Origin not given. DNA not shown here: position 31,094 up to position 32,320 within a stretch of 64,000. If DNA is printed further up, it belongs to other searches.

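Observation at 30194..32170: Ferredoxin - PAS - ferredoxin - [2Fe-2S]ferredoxin::adenylate-cyclase module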

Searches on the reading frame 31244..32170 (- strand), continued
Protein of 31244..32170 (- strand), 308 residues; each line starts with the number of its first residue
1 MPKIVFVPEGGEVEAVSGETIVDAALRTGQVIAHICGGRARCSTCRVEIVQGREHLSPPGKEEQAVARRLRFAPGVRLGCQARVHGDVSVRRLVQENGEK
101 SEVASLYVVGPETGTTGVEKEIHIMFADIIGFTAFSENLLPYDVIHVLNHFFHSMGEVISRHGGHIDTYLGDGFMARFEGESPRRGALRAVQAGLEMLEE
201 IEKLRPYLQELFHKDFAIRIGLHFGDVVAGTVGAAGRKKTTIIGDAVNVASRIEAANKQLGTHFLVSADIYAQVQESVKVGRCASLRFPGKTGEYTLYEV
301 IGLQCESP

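Call 46: find_encoding_contigs(protein=P0023, flank=4000, max_places=1)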
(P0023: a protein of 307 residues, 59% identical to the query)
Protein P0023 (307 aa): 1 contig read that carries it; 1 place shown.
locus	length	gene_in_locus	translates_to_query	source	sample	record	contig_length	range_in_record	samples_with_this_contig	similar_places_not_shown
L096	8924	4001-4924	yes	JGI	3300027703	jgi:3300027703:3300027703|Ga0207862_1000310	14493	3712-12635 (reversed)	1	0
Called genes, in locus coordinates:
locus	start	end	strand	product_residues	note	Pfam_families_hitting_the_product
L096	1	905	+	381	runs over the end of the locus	PF03916:NrfD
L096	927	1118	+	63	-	PF27537:HoxH, PF00374:NiFeSe_Hases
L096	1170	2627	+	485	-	PF00374:NiFeSe_Hases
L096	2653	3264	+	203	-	PF01750:HycI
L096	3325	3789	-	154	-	PF00300:His_Phos_1 (weak)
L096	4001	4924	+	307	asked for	PF00111:Fer2, PF00211:Guanylate_cyc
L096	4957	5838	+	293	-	PF03446:NAD_binding_2, PF03807:F420_oxidored, PF14833:NAD_binding_11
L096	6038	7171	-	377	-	-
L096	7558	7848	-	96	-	-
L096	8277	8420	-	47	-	PF07043:DUF1328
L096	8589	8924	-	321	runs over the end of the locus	PF00890:FAD_binding_2 (faint), PF01134:GIDA (faint), PF03486:HI0933_like (faint), PF07992:Pyr_redox_2, PF12831:FAD_oxidored (weak), PF13738:Pyr_redox_3, PF00070:Pyr_redox (weak)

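Call 48: predict_structure(alignment_id=A1)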
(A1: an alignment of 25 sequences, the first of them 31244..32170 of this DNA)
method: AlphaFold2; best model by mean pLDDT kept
length: 308 residues; sequences in the alignment: 25
mean_pLDDT: 76.0   pTM: 0.61
mean pLDDT of the five models: 76.0, 75.8, 74.6, 72.6, 64.5
residues with pLDDT >= 90: 93; 70-90: 124; 50-70: 44; < 50: 47
segments of 3 or more residues with pLDDT < 50: 34-41, 94-117, 230-235, 238-243
pLDDT, mean of each block of 10 residues (from residue 1): 82 86 78 45 69 91 75 81 91 45 27 45 87 70 71 87 81 81 91 96 84 82 75 47 64 88 95 95 85 88 73
secondary structure, 60 per line:
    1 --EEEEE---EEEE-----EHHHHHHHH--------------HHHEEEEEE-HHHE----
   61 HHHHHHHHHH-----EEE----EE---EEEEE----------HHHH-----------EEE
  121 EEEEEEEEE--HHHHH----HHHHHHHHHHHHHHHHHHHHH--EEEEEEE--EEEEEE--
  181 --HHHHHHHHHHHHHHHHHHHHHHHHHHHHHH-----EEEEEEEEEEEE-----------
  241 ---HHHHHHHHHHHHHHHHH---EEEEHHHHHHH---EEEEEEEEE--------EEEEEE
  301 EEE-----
elements in order: E3-7 E11-14 H21-28 E46-51 H61-70 E76-78 E88-92 H103-106 E118-129 H132-136 H141-161 E164-170 E173-178 H183-212 E218-229 H244-260 E264-267 H268-274 E278-286 E295-303
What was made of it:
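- On Class III nucleotidyl cyclase (cyclase homology domain, PF00211): Only a monomer model could be built (call 48).
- Closest known: Soluble class IIIb cyclases with N-terminal sensor domains. Different: The linker is short and not predicted to be a long coiled coil (call 48).
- The linker and inter-domain geometry are not resolved in the model (call 48). AlphaFold gives no confident inter-domain interface (call 48).
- Tried and rejected: AlphaFold monomer (call 48). pLDDT is 76, but the linker (94-117) and cluster loop (34-41) are below 50, so there is no usable inter-domain geometry.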

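Call 52: fold_search(model_id=the predicted structure, library=pdb)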
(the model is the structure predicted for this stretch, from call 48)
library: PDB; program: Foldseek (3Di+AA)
matches with E <= 10: 1151; with E <= 0.001: 295
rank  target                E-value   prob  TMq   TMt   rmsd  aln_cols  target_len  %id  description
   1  2w01_B                4.4e-16  1.00  0.55  0.83   4.6       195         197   31  Crystal structure of the guanylyl cyclase Cya2 (released 2008-09-30)
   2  2w01_C                6.8e-15  1.00  0.54  0.82   4.6       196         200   31  Crystal structure of the guanylyl cyclase Cya2 (released 2008-09-30)
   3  6fht_B                1.2e-14  1.00  0.54  0.24   6.1       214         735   30  Crystal structure of an artificial phytochrome regulated adenylate/guanylate cyclase in its dark adapted Pr form (released 2018-04-18)
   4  2w01_D                1.6e-14  1.00  0.54  0.82   4.5       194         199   31  Crystal structure of the guanylyl cyclase Cya2 (released 2008-09-30)
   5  4yus                  1.6e-14  1.00  0.50  0.45   4.7       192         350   30  Crystal structure of photoactivated adenylyl cyclase of a cyanobacteriaOscillatoria acuminata in hexagonal form (released 2016-06-01)
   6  1wc3_B                2.7e-14  1.00  0.51  0.78   4.5       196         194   28  Soluble adenylyl cyclase CyaC from S. platensis in complex with alpha, beta-methylene-ATP and Strontium (released 2004-12-20)
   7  6fht_A                2.9e-14  1.00  0.55  0.24   6.2       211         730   30  Crystal structure of an artificial phytochrome regulated adenylate/guanylate cyclase in its dark adapted Pr form (released 2018-04-18)
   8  1wc1_C                3.4e-14  1.00  0.52  0.81   4.4       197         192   29  Soluble adenylyl cyclase CyaC from S. platensis in complex with Rp- ATPalphaS (released 2004-12-20)
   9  4yut_A                3.9e-14  1.00  0.50  0.44   4.7       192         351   30  Crystal structure of photoactivated adenylyl cyclase of a cyanobacteriaOscillatoria acuminata in orthorhombic form (released 2016-06-01)
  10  3r5g_A                4.9e-14  1.00  0.53  0.82   4.4       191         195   28  Crystal structure of the adenylyl cyclase CyaB from P. aeruginosa (released 2012-01-11)
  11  8qfg                  5.5e-14  1.00  0.52  0.49  15.3       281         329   24  Cryogenic crystal structure of the Photoactivated Adenylate Cyclase OaPAC after 5 seconds of blue light illumination (released 2023-11-01)
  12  3r5g_B                6.6e-14  1.00  0.53  0.82   4.4       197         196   27  Crystal structure of the adenylyl cyclase CyaB from P. aeruginosa (released 2012-01-11)
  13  1wc1_B                7.4e-14  1.00  0.51  0.79   4.4       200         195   29  Soluble adenylyl cyclase CyaC from S. platensis in complex with Rp- ATPalphaS (released 2004-12-20)
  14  2w01_A                7.9e-14  1.00  0.54  0.81   4.6       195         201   31  Crystal structure of the guanylyl cyclase Cya2 (released 2008-09-30)
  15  1wc0_B                7.9e-14  1.00  0.50  0.76   4.6       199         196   29  Soluble adenylyl cyclase CyaC from S. platensis in complex with alpha, beta-methylene-ATP (released 2004-12-20)
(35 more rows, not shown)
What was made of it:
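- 31244..31819 (-): Cyclase gene, residues 118-308 plus stop codon: class III (IIIb-like) nucleotidyl cyclase catalytic domain. Metal Asp D128 and D172, transition-state N248 and R252, phosphate Lys K291, class IIIb Thr T241. T168 occupies the position of the purine-specifying Lys. Foldseek top hits Cya2, Spirulina CyaC, OaPAC and CyaB (call 52).
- Tried and rejected: Foldseek (call 52).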

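Call 65: search_protein_families(library=padloc, proteins=[window:31244-32170:-], max_evalue=0.01)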
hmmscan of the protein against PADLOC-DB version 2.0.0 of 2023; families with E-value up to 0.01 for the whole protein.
window:31244-32170:- (308 aa): 11 families
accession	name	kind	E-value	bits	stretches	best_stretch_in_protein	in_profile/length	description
PDLC00734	PycC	-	9.4e-31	105.2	1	86-279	156-349/374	Pycsar cyclase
PDLC02367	PycC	-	3.8e-21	73.6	1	114-281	36-199/226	-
PDLC00766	PycC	-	7.5e-15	53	1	116-282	38-203/232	Pycsar cyclase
PDLC02370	PycC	-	3.6e-12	44.3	1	124-256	84-222/340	-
PDLC00765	PycC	-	2.8e-09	34.6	1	124-279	260-417/477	Pycsar cyclase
PDLC02369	PycC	-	3.1e-09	34.8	1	120-283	45-200/248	-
PDLC00764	PycC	-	2.2e-08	31.4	1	122-256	95-238/449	Pycsar cyclase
PDLC02366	PycC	-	7.7e-07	26.4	1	122-279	278-438/486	-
PDLC00767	PycC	-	0.0007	17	1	116-227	86-201/337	Pycsar cyclase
PDLC00763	PycC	-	0.002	15.6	1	121-283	53-216/268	Pycsar cyclase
PDLC00762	PycC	-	0.008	13.1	0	125-254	286-427/508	Pycsar cyclase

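Call 70: search_protein_representatives(protein=window:31244-32170:-)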
Query: 308 residues. Proteins with E-value up to 0.001 (for the whole library): 86899; up to 1e-10: 42594; up to 1e-30: 517. The best 150 are listed.
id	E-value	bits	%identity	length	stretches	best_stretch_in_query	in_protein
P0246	7.1e-90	318.0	50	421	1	9-304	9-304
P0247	3.0e-85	302.8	48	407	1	3-306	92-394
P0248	4.3e-82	292.4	47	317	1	1-304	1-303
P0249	6.7e-81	288.5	46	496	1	3-303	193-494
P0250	1.8e-80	287.1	48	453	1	3-304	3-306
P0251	2.1e-78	280.3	43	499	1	2-306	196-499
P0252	2.2e-75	270.4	47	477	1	8-304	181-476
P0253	4.2e-75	269.5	43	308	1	1-303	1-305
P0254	4.9e-74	266.0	45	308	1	1-302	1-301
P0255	7.2e-74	265.4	44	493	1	4-303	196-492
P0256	1.3e-73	264.6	43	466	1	4-306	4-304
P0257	2.9e-73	263.5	45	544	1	3-303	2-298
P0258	8.7e-72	258.6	47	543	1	10-302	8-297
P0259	1.4e-70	254.6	41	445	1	1-301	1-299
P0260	1.4e-70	254.6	47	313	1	3-301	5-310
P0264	2.4e-68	247.3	44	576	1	20-304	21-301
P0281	9.8e-65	235.4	39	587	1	6-304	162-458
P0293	8.1e-63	229.1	38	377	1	1-304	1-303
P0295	6.9e-62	226.1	33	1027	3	117-301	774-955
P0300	8.5e-61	222.5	39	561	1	9-305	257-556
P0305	7.8e-60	219.4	39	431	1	1-304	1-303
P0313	4.3e-59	216.9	38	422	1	14-304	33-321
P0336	5.4e-57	210.0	39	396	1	18-303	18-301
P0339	4.1e-56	207.1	29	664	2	16-302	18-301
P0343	2.4e-55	204.6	39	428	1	1-303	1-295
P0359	1.0e-53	199.3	38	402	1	8-307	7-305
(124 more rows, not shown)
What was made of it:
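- Checked: There are 517 clusters at 50% identity with E <= 1e-30 (call 70).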

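Call 71: search_protein_families(library=pfam, proteins=[P0246, P0247, P0249, P0250, P0257, P0264, P0281, P0295, P0300, P0339], max_evalue=0.001)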
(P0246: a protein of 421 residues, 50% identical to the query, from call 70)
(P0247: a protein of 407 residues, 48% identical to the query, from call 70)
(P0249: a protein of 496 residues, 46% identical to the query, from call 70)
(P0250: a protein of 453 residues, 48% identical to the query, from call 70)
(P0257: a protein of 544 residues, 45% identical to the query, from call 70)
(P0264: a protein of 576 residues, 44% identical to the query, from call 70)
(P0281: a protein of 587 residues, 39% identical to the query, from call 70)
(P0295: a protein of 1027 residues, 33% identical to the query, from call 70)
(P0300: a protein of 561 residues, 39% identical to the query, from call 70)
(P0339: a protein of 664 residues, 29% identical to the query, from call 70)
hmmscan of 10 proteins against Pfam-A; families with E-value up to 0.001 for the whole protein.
P0246 (421 aa): 2 families
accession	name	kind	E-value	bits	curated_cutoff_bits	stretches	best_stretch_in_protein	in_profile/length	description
PF00211.25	Guanylate_cyc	-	1.2e-24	87.4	21.9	1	119-296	6-177/183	Adenylate and Guanylate cyclase catalytic domain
PF00111.32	Fer2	-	6.3e-10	39.3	21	1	11-85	8-77/77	2Fe-2S iron-sulfur cluster binding domain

P0247 (407 aa): 2 families
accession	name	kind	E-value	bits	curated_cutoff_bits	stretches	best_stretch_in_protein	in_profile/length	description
PF00211.25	Guanylate_cyc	-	4.7e-20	72.4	21.9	1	210-386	9-179/183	Adenylate and Guanylate cyclase catalytic domain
PF00111.32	Fer2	-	7.9e-07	29.4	21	1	107-174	15-77/77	2Fe-2S iron-sulfur cluster binding domain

P0249 (496 aa): 2 families
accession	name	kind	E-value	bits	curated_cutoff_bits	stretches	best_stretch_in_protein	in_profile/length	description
PF00211.25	Guanylate_cyc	-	5e-21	75.6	21.9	1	310-481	7-172/183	Adenylate and Guanylate cyclase catalytic domain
PF00111.32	Fer2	-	1.9e-10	41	21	1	198-275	5-77/77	2Fe-2S iron-sulfur cluster binding domain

P0250 (453 aa): 5 families
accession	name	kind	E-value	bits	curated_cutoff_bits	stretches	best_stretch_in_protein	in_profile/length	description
PF00211.25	Guanylate_cyc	-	1.2e-26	93.9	21.9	1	123-294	8-174/183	Adenylate and Guanylate cyclase catalytic domain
PF00355.32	Rieske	-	1.6e-15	57.2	20.3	1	334-415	2-78/88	Rieske [2Fe-2S] domain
PF00111.32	Fer2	-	6.6e-11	42.4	21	1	8-84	5-76/77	2Fe-2S iron-sulfur cluster binding domain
PF13806.12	Rieske_2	-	2.5e-08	34.3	27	1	334-450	2-104/104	Rieske-like [2Fe-2S] domain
PF22543.2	Rieske_4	-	7.4e-05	23.4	28.4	1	349-451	15-116/119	Soluble Rieske-type ferredoxin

P0257 (544 aa): 3 families
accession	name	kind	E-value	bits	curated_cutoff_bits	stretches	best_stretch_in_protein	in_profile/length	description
PF00211.25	Guanylate_cyc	-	6.8e-24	84.9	21.9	1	114-286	8-173/183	Adenylate and Guanylate cyclase catalytic domain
PF00175.26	NAD_binding_1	-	3.1e-17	63.6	22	1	418-523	1-108/109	Oxidoreductase NAD-binding domain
PF00111.32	Fer2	-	1.9e-09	37.8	21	1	8-82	7-76/77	2Fe-2S iron-sulfur cluster binding domain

P0264 (576 aa): 3 families
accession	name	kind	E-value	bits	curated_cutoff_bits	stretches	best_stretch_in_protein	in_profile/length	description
PF00211.25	Guanylate_cyc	-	2.8e-22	79.6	21.9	1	113-288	5-173/183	Adenylate and Guanylate cyclase catalytic domain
PF00175.26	NAD_binding_1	-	2.5e-15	57.5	22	1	450-552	1-105/109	Oxidoreductase NAD-binding domain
PF00111.32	Fer2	-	1.5e-08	34.9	21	1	12-85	9-76/77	2Fe-2S iron-sulfur cluster binding domain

P0281 (587 aa): 5 families
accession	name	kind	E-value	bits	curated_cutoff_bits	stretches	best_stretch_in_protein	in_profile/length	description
PF09360.15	zf-CDGSH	-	2.9e-35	120.7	29.5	4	94-118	23-48/48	Iron-binding zinc finger CDGSH type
PF00211.25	Guanylate_cyc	-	3.5e-28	98.9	21.9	1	273-450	6-178/183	Adenylate and Guanylate cyclase catalytic domain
PF00355.32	Rieske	-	2e-16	60.1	20.3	1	478-553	2-77/88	Rieske [2Fe-2S] domain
PF00111.32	Fer2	-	2.7e-09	37.3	21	1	161-241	2-77/77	2Fe-2S iron-sulfur cluster binding domain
PF13806.12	Rieske_2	-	3.8e-07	30.4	27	1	477-552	1-82/104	Rieske-like [2Fe-2S] domain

P0295 (1027 aa): 9 families
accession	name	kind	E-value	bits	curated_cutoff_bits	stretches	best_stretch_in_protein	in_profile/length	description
PF00211.25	Guanylate_cyc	-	1.7e-47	161.8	21.9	3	777-950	7-178/183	Adenylate and Guanylate cyclase catalytic domain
PF07719.23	TPR_2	-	1.4e-10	40.8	27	0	403-430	7-34/34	Tetratricopeptide repeat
PF13426.13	PAS_9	-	3.2e-09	37.4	27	1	58-156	5-103/103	PAS domain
PF00515.34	TPR_1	-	6.5e-07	29.4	27.8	0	691-717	8-34/34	Tetratricopeptide repeat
PF14559.12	TPR_19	-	3.6e-05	24.5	25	0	984-1013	6-35/68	Tetratricopeptide repeat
PF13181.12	TPR_8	-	4.4e-05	23.7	25.7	0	983-1001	15-33/34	Tetratricopeptide repeat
PF13188.13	PAS_8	-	6.2e-05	23.2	21.8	1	46-96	3-52/65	PAS domain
PF24575.1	TPR_Slam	-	0.00032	21.5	35.2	0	663-718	34-81/104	Surface lipoprotein assembly modifier, N-terminal TPR repeats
PF00990.26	GGDEF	-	0.00088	19.5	23.8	0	204-303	30-132/161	Diguanylate cyclase, GGDEF domain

P0300 (561 aa): 3 families
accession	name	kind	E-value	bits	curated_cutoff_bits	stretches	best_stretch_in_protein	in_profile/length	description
PF00211.25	Guanylate_cyc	-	5.8e-24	85.1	21.9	1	367-544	8-175/183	Adenylate and Guanylate cyclase catalytic domain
PF01794.25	Ferric_reduct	-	2.7e-13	50.5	28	1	45-164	2-121/121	Ferric reductase like transmembrane component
PF00111.32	Fer2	-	3.5e-09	36.9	21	1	257-332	4-76/77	2Fe-2S iron-sulfur cluster binding domain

P0339 (664 aa): 3 families
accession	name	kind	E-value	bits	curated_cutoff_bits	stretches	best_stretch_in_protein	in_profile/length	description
PF00211.25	Guanylate_cyc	-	9.1e-35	120.3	21.9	1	478-657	7-181/183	Adenylate and Guanylate cyclase catalytic domain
PF00042.28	Globin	-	3.3e-12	47.4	22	1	328-431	2-117/117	Globin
PF00111.32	Fer2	-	2e-08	34.5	21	1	9-85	4-75/77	2Fe-2S iron-sulfur cluster binding domain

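Call 76: find_encoding_contigs(protein=P0004, flank=3000, max_places=1)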
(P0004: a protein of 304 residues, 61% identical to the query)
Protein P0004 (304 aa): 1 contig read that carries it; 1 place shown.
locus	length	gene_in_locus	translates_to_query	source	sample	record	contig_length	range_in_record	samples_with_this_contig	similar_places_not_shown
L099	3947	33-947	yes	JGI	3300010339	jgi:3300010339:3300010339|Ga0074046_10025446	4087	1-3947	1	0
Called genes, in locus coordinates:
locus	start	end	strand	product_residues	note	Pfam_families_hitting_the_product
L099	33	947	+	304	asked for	PF00111:Fer2, PF00211:Guanylate_cyc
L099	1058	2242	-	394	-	-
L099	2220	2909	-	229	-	-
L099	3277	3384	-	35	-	-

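Call 77: find_encoding_contigs(protein=P0005, flank=3000, max_places=1)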
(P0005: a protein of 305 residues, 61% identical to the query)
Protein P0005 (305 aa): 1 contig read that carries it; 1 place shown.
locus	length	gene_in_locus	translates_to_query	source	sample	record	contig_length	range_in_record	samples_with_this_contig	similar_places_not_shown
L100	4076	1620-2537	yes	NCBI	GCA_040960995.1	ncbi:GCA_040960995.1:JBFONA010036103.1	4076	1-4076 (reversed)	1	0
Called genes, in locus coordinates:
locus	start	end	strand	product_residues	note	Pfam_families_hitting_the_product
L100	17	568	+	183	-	PF01814:Hemerythrin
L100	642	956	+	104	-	-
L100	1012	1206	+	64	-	PF12838:Fer4_7 (faint), PF12797:Fer4_2 (weak), PF13237:Fer4_10 (faint), PF00037:Fer4 (weak), PF13459:Fer4_15, PF13370:Fer4_13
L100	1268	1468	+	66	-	PF12797:Fer4_2 (weak), PF13237:Fer4_10 (weak), PF00037:Fer4 (weak), PF13459:Fer4_15, PF13370:Fer4_13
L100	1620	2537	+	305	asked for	PF00111:Fer2, PF13510:Fer2_4 (faint), PF00211:Guanylate_cyc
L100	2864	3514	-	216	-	-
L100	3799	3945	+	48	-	-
